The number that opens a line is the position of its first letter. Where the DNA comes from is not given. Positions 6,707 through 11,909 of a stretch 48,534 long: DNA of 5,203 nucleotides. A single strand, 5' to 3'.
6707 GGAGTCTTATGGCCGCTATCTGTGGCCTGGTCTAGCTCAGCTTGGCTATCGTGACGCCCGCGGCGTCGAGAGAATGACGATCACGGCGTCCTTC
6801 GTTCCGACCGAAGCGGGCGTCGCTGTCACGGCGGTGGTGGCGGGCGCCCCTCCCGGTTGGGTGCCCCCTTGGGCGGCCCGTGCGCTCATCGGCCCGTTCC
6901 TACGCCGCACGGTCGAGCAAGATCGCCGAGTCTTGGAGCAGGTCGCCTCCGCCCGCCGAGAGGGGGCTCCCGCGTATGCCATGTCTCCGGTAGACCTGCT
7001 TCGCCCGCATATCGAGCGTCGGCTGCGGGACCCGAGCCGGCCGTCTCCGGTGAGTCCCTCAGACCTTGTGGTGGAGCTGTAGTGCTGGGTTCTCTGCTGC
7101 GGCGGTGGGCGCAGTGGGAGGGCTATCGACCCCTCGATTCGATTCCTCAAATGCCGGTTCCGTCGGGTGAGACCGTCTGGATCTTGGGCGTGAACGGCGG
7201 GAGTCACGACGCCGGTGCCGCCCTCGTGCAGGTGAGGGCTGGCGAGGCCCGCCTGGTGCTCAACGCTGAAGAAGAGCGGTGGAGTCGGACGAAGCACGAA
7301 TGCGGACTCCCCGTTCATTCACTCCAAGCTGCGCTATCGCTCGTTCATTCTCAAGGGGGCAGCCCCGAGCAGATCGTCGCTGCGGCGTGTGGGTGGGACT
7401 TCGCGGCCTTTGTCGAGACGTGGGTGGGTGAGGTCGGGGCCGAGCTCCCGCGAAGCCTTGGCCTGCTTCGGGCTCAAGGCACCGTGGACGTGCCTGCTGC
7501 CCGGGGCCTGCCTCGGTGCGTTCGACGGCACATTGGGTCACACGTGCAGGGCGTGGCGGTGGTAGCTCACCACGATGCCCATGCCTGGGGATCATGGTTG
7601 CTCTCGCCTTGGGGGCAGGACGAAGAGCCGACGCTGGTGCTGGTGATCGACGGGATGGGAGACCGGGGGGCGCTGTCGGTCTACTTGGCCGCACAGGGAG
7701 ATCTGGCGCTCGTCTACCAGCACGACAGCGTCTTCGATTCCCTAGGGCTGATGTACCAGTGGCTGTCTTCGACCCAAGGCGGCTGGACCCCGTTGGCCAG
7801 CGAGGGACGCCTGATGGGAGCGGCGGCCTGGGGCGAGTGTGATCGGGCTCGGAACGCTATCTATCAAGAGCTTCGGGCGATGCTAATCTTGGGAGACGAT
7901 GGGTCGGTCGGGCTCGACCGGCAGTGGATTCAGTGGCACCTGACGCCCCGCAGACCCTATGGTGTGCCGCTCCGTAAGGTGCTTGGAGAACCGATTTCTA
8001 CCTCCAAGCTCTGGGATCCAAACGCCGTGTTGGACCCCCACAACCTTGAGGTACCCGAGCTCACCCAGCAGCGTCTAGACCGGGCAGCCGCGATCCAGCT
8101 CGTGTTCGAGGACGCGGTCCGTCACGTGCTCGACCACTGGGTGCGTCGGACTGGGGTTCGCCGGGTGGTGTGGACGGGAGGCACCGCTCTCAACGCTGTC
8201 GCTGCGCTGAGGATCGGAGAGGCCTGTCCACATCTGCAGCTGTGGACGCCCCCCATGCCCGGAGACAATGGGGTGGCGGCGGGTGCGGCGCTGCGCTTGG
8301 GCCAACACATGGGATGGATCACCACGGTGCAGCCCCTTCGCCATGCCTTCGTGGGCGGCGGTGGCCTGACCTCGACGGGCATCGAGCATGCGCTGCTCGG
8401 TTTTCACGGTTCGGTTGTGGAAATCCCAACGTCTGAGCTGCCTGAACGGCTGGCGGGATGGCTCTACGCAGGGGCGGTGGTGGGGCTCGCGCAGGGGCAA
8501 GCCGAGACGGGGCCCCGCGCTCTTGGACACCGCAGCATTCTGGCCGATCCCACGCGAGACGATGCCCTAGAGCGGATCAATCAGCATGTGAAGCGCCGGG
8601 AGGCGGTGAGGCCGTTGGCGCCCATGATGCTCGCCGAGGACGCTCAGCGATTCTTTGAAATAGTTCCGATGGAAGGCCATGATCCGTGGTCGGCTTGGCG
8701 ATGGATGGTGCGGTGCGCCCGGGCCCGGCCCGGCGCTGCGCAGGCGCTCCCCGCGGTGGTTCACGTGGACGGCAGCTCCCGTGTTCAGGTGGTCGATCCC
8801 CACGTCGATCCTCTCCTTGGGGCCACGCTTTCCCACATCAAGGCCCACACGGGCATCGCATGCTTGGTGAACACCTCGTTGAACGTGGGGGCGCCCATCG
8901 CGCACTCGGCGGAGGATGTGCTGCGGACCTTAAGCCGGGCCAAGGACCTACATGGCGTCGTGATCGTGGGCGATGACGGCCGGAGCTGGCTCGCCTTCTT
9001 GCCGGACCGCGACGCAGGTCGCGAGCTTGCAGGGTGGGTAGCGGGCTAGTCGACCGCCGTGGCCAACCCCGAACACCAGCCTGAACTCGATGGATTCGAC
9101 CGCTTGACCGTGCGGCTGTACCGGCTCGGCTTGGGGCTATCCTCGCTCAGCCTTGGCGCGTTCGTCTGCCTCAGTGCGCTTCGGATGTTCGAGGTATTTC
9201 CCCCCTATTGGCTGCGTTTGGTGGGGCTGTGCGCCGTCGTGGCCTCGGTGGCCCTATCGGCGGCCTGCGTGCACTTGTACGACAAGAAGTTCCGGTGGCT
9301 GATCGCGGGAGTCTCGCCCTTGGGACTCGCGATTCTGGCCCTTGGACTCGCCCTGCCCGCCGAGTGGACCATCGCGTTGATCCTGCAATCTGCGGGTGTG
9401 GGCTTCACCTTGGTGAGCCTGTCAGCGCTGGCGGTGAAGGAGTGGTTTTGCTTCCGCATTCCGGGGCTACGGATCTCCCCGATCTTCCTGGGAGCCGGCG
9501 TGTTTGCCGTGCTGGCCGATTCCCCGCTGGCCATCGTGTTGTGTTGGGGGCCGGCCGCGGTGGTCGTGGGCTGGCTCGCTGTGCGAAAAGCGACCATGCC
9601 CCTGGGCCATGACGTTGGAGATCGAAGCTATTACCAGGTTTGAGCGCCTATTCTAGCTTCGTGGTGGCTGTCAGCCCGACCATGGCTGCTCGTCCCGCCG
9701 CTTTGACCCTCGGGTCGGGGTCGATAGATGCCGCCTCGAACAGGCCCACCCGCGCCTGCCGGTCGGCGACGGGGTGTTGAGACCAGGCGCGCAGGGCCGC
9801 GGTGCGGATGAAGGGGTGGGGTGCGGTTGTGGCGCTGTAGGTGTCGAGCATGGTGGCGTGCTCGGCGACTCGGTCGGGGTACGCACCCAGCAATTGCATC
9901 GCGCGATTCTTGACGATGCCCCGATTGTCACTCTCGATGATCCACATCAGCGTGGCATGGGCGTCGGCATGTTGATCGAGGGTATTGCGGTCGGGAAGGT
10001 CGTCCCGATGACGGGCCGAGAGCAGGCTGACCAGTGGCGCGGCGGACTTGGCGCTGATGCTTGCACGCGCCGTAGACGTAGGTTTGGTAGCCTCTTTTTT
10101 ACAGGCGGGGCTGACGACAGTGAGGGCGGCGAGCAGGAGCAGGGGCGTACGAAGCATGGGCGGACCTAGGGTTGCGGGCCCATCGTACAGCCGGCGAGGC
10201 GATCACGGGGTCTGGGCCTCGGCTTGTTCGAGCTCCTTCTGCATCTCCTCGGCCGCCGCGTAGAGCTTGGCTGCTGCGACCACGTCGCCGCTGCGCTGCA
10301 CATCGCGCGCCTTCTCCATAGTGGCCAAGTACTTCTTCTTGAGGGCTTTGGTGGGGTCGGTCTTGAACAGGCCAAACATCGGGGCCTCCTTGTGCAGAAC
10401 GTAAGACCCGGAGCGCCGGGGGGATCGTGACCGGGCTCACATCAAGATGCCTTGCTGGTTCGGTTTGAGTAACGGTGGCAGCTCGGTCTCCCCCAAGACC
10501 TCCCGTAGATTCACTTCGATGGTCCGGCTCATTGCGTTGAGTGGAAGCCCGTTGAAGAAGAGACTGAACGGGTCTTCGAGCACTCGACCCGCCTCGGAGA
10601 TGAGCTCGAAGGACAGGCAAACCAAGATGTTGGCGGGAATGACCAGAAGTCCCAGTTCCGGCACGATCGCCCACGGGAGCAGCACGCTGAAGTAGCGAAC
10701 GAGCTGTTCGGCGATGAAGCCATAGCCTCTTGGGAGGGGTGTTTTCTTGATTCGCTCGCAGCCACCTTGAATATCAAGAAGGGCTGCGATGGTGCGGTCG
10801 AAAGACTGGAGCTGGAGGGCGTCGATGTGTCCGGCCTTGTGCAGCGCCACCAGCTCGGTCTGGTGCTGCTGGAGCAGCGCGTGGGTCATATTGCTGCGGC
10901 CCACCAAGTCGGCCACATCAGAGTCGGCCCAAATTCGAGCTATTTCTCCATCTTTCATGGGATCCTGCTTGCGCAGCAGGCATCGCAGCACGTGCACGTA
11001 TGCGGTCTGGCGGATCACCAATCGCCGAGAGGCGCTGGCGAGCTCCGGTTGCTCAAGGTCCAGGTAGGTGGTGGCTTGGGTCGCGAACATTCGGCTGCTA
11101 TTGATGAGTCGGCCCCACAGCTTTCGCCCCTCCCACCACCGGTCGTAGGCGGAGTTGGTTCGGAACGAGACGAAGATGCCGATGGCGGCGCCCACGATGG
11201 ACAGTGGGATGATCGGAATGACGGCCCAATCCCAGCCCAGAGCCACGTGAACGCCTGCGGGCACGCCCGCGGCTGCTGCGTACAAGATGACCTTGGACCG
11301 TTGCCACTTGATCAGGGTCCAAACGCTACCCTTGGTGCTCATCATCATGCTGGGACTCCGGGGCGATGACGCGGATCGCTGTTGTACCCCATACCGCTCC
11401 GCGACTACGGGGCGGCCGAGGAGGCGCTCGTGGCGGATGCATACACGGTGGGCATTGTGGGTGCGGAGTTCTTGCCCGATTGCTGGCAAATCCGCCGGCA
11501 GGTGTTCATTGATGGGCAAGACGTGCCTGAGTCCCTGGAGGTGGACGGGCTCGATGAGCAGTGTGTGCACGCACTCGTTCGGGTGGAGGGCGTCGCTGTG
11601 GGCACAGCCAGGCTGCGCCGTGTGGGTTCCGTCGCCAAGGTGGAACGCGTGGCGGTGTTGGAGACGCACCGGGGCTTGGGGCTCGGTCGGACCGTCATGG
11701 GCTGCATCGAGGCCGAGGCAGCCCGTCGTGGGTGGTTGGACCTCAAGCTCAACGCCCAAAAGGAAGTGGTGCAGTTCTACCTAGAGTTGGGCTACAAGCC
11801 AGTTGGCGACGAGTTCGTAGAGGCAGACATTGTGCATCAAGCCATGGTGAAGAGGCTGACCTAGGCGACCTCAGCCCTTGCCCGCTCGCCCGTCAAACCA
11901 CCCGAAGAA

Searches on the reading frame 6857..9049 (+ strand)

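Call 39: search_protein_families(library=pfam, proteins=[window:6857-9049:+], max_evalue=0.00001)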
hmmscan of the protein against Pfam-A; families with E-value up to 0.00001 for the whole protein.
window:6857-9049:+ (730 aa): 2 families
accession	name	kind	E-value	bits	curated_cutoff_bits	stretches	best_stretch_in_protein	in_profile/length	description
PF16861.10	Carbam_trans_C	-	6.3e-46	156.5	27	1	535-695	3-156/170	Carbamoyltransferase C-terminus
PF02543.21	Carbam_trans_N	-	7.2e-22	78.7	24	1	232-479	126-346/346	Carbamoyltransferase N-terminus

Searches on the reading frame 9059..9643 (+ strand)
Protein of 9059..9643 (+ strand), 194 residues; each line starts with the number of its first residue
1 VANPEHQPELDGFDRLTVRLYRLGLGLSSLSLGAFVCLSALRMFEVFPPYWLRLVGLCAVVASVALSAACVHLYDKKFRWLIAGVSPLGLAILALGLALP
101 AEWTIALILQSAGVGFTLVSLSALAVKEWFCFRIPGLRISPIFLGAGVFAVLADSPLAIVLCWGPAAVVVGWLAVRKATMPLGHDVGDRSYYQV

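Call 39: search_protein_families(library=pfam, proteins=[window:9059-9643:+], max_evalue=0.00001)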
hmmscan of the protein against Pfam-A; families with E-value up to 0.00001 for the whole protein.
window:9059-9643:+ (194 aa): 1 family
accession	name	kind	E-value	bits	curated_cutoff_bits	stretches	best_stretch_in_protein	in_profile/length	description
PF10063.14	DUF2301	-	5e-08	33.9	25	1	69-193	4-134/135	Uncharacterized integral membrane protein (DUF2301)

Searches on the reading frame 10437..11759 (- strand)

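Call 39: search_protein_families(library=pfam, proteins=[window:10437-11759:-], max_evalue=0.00001)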
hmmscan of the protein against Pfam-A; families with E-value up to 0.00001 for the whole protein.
window:10437-11759:- (440 aa): 1 family
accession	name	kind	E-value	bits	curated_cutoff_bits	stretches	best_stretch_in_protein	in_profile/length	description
PF25539.1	Bestrophin_2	-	6e-64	216.8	27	1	131-420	5-288/288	Bacterial/Fungal Bestrophin protein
